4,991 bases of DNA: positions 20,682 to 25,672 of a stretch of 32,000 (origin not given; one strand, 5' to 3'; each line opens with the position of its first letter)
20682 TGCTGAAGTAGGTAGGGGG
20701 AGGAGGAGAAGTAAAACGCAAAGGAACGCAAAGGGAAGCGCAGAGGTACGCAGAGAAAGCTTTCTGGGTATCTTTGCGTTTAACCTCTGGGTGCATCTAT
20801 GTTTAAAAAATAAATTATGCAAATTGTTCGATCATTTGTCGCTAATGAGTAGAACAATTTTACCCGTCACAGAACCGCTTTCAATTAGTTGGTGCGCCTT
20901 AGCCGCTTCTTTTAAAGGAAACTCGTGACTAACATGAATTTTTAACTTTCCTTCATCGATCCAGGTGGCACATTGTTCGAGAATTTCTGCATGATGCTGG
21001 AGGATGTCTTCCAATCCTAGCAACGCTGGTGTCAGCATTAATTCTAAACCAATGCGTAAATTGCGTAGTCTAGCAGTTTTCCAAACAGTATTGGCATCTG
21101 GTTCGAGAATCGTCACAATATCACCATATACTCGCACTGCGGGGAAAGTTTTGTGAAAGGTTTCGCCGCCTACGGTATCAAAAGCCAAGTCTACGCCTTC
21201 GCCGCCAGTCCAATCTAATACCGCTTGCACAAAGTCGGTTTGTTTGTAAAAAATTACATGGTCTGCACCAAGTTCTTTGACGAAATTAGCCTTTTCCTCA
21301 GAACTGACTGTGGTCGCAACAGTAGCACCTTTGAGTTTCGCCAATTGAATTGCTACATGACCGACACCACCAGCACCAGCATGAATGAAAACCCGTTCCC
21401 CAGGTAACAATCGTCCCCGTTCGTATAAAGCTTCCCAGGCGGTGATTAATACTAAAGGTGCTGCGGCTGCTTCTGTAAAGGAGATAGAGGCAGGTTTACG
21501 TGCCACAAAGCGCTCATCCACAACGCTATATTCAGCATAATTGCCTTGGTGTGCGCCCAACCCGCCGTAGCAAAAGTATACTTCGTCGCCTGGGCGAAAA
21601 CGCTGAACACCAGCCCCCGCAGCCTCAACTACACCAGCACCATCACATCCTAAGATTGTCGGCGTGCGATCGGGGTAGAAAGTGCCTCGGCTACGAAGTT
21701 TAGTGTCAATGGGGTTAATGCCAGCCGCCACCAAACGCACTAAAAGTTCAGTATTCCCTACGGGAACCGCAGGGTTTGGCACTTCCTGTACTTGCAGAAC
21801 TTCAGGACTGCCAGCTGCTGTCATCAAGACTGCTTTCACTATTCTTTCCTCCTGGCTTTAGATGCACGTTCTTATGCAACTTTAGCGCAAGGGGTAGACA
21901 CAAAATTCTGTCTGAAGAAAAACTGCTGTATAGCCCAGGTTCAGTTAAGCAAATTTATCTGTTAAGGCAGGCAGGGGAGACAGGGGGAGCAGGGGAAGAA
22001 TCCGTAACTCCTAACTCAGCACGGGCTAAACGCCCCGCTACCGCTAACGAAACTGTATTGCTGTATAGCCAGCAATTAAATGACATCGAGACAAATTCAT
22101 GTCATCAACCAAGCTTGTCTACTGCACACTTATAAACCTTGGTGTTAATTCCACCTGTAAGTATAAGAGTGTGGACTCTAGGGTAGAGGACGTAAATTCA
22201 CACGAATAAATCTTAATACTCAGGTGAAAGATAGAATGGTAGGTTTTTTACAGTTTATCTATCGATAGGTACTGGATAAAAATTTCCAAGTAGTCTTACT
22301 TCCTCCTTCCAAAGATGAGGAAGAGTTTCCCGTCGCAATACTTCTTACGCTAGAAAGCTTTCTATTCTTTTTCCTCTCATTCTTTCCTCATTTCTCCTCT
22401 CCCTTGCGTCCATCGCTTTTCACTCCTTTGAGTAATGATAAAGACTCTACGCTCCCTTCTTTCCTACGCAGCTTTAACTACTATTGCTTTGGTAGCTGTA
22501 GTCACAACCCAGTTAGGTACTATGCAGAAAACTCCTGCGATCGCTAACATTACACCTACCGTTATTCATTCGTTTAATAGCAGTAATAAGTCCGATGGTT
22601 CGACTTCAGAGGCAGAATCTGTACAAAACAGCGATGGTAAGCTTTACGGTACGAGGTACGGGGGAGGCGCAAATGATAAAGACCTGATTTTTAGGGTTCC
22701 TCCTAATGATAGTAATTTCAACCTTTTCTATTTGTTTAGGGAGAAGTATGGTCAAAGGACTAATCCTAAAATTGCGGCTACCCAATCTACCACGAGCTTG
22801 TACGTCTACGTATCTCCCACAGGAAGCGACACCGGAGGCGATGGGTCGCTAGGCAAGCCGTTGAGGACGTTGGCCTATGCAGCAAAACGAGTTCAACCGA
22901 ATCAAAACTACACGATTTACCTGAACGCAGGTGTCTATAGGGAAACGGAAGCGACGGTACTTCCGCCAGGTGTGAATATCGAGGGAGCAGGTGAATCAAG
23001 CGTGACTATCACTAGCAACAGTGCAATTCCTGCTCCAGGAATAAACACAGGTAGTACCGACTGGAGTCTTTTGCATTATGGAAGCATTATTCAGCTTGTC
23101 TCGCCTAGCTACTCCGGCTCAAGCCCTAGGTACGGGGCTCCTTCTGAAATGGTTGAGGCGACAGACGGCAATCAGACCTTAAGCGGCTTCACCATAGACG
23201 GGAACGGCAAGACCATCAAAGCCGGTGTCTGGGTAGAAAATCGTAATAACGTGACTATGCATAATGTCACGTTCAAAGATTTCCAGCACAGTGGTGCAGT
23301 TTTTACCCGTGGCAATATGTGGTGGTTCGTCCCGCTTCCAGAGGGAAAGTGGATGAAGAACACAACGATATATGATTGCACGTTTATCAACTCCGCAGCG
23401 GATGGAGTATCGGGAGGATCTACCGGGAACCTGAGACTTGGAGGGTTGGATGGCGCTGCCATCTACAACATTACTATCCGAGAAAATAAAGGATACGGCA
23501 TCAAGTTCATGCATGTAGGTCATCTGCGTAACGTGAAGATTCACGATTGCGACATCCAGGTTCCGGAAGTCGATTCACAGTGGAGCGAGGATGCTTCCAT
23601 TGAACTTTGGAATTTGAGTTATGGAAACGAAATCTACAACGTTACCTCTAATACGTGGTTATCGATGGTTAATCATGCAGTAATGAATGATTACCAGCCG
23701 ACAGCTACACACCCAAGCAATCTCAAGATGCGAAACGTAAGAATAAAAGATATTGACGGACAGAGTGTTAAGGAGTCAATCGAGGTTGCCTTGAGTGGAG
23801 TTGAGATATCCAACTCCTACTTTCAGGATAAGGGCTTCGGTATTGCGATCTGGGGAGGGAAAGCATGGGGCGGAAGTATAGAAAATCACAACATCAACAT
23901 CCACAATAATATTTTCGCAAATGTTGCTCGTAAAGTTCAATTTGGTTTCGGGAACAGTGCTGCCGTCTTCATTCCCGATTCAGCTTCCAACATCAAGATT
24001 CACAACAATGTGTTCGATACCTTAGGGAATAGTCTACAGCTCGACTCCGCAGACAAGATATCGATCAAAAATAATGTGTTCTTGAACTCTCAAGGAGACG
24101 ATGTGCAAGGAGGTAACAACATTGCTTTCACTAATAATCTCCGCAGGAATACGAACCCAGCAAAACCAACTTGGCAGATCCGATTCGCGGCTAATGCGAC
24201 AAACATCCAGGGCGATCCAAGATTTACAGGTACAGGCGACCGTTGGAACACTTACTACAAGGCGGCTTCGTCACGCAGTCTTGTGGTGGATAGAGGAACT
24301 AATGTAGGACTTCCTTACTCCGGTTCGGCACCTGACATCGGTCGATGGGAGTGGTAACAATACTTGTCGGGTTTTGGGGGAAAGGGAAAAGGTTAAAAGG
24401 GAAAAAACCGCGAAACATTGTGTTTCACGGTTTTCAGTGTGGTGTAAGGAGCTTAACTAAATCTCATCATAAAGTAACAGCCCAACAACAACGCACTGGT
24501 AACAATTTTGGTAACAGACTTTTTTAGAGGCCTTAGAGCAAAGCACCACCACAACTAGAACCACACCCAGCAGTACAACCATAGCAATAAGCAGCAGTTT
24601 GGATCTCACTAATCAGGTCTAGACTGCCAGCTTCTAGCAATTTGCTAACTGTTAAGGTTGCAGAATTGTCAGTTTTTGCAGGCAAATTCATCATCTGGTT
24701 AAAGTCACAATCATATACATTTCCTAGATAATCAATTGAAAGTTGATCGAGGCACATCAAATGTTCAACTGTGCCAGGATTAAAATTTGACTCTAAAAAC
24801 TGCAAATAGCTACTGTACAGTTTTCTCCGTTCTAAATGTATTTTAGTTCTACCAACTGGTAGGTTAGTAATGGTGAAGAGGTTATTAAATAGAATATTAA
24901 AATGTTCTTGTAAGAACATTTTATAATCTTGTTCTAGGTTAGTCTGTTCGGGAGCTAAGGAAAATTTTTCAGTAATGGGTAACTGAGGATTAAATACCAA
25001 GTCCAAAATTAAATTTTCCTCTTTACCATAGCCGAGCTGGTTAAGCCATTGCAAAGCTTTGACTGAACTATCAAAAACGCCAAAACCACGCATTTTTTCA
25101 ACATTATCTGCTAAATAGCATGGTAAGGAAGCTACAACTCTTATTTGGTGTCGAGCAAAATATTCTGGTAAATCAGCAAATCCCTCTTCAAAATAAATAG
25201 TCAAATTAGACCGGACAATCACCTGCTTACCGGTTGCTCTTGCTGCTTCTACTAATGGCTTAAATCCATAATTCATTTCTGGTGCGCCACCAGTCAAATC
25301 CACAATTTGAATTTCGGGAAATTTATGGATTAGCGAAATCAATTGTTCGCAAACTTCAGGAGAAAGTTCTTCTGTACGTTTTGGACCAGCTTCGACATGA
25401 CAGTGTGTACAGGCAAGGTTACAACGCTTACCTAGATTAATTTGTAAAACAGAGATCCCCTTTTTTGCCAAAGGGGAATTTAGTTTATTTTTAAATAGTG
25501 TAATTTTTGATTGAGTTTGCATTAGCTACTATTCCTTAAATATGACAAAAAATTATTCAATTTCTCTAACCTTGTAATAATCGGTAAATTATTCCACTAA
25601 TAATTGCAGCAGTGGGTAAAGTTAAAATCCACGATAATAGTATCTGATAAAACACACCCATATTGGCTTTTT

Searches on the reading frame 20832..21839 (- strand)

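Call 73: search_protein_families(library=ncbifam, proteins=[window:20832-21839:-], max_evalue=1e-10)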
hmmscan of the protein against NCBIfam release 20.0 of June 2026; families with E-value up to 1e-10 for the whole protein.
window:20832-21839:- (335 aa): 20 families
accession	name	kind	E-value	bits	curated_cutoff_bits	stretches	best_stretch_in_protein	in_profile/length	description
TIGR02824.1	quinone_pig3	subfamily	1.7e-69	234.4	296.8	1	1-331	1-324/325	putative NAD(P)H quinone oxidoreductase, PIG3 family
TIGR02817.1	adh_fam_1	subfamily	5.9e-59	200.2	284.05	1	15-330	17-333/336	zinc-binding alcohol dehydrogenase family protein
NF008024.0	PRK10754.1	subfamily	1.3e-48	165.7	348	1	4-330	5-325/327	NADPH:quinone reductase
NF041183.1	Pks2_ls1_myc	equivalog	1.2e-33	115.2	2400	1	24-333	1427-1730/2086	sulfolipid-1 biosynthesis phthioceranic/hydroxyphthioceranic acid synthase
NF010344.0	PRK13771.1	subfamily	3.5e-33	115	349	1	98-330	115-331/334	putative alcohol dehydrogenase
TIGR01751.1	crot-CoA-red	equivalog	4e-31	108.1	378.55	1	95-242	136-307/398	crotonyl-CoA carboxylase/reductase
NF041172.1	AcrlCoa_red_Thmprot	equivalog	2e-29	102.6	500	1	98-330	115-332/334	acryloyl-CoA reductase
TIGR03989.1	Rxyl_3153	subfamily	6.7e-23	81.5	440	1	98-245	138-287/370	NDMA-dependent alcohol dehydrogenase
TIGR02823.1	oxido_YhdH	subfamily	5.7e-22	78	297.25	1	16-330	15-322/324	acrylyl-CoA reductase family protein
NF041097.1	keto_inos_dh_IolM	equivalog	7.4e-22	77.5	450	1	98-246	150-312/389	scyllo-inosose 3-dehydrogenase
NF058644.1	CurcmRedCuraProt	equivalog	1.6e-20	73.5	440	1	101-333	94-334/336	NADPH-dependent curcumin/dihydrocurcumin reductase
TIGR03451.1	mycoS_dep_FDH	equivalog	1.9e-19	69.7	512.9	1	141-250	171-281/358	S-(hydroxymethyl)mycothiol dehydrogenase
NF006940.0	PRK09422.1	equivalog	1.3e-17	63.8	344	1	98-330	114-333/338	alcohol dehydrogenase AdhP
TIGR02825.1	B4_12hDH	equivalog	8.8e-17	61.5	579.85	1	128-241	122-235/327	leukotriene B4 12-hydroxydehydrogenase/15-oxo-prostaglandin 13-reductase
TIGR00692.1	tdh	equivalog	2.2e-16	59.8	458.35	1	97-331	115-339/340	L-threonine 3-dehydrogenase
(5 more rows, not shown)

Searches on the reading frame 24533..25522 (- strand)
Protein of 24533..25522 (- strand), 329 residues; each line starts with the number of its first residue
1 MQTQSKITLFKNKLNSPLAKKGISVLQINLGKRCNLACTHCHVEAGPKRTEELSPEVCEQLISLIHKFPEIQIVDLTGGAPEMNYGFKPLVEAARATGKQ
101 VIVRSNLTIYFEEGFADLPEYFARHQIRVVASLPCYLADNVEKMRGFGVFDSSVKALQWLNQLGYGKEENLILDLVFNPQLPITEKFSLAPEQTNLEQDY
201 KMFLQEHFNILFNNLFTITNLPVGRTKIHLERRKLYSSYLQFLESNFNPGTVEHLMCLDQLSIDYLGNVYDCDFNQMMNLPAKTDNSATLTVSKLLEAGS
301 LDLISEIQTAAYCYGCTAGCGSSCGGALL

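Call 73: search_protein_families(library=ncbifam, proteins=[window:24533-25522:-], max_evalue=1e-10)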
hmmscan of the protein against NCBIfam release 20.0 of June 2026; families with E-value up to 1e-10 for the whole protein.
window:24533-25522:- (329 aa): 3 families
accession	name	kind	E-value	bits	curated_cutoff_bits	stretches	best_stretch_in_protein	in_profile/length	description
TIGR04167.1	rSAM_SeCys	equivalog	3.5e-125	417.2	300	1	18-328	2-303/303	arsenosugar biosynthesis radical SAM (seleno)protein ArsS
TIGR04053.2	TIGR04053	equivalog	4.6e-12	45.8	395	1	30-165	14-150/366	TIGR04053 family radical SAM/SPASM domain-containing protein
TIGR03962.1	mycofact_rSAM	equivalog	7.3e-12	45.1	265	0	26-165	14-149/339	mycofactocin radical SAM maturase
